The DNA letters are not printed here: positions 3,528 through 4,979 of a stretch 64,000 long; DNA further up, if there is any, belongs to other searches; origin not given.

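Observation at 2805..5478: DUF2089 zinc-ribbon/HTH protein plus two paralogous glycine-rich solenoid-like proteins, all three carrying the same SHOCT-like helix motif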

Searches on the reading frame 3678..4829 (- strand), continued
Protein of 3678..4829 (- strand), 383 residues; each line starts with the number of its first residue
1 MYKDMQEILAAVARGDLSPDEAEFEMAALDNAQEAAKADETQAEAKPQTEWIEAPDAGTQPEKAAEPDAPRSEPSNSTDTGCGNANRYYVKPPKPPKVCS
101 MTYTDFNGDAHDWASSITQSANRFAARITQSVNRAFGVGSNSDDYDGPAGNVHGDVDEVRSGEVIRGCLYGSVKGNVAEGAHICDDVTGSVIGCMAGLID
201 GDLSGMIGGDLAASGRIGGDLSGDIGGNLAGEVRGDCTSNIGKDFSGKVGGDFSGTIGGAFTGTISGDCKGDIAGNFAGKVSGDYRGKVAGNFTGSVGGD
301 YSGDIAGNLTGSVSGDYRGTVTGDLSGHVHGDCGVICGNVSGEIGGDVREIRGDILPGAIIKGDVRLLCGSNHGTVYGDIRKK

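Call 72: fold_search(model_id=the predicted structure, library=viral)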
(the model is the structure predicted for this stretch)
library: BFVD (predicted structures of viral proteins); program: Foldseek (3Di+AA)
matches with E <= 10: 200; with E <= 0.001: 6
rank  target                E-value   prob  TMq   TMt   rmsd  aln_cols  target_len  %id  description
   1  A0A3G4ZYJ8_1          9.7e-06  1.00  0.21  0.13  37.4       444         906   14  Peptidase S74 domain-containing protein [Gaeavirus sp.]
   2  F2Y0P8                2.4e-05  0.97  0.18  0.17  13.0       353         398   18  (no name in the UniProt tables at hand)
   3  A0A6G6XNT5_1          1.1e-04  0.93  0.15  0.11  12.8       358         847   16  (no name in the UniProt tables at hand)
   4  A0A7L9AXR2            7.2e-04  0.90  0.19  0.11  12.1       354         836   14  Uncharacterized protein [Pyramimonas orientalis virus]
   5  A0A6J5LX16            8.8e-04  0.99  0.24  0.15  42.7       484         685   15  Uncharacterized protein [uncultured Caudovirales phage]
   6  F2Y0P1                8.8e-04  0.35  0.13  0.07  18.5       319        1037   15  (no name in the UniProt tables at hand)
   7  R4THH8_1              1.5e-03  0.51  0.14  0.07  21.6       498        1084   11  (no name in the UniProt tables at hand)
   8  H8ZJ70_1              2.3e-03  0.85  0.17  0.10  23.1       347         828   16  (no name in the UniProt tables at hand)
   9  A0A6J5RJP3            2.5e-03  0.63  0.16  0.08  16.3       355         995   13  Uncharacterized protein [uncultured Caudovirales phage]
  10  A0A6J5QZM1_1          4.1e-03  0.14  0.09  0.04  51.8       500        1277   12  PKD/Chitinase domain containing protein [uncultured Caudovirales phage]
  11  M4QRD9                4.3e-03  0.94  0.24  0.10  10.3       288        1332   14  (no name in the UniProt tables at hand)
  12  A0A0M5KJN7            5.5e-03  0.75  0.19  0.14  10.9       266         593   15  (no name in the UniProt tables at hand)
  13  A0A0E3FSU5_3          6.4e-03  0.69  0.21  0.10  13.0       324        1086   15  Baseplate wedge initiator [Synechococcus phage ACG-2014f]
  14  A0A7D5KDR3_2          6.7e-03  0.21  0.13  0.07  14.9       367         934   16  Uncharacterized protein [Synechococcus phage S-CAM7]
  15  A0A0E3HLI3            9.0e-03  0.35  0.17  0.09  12.6       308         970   15  Baseplate wedge initiator [Synechococcus phage ACG-2014f]
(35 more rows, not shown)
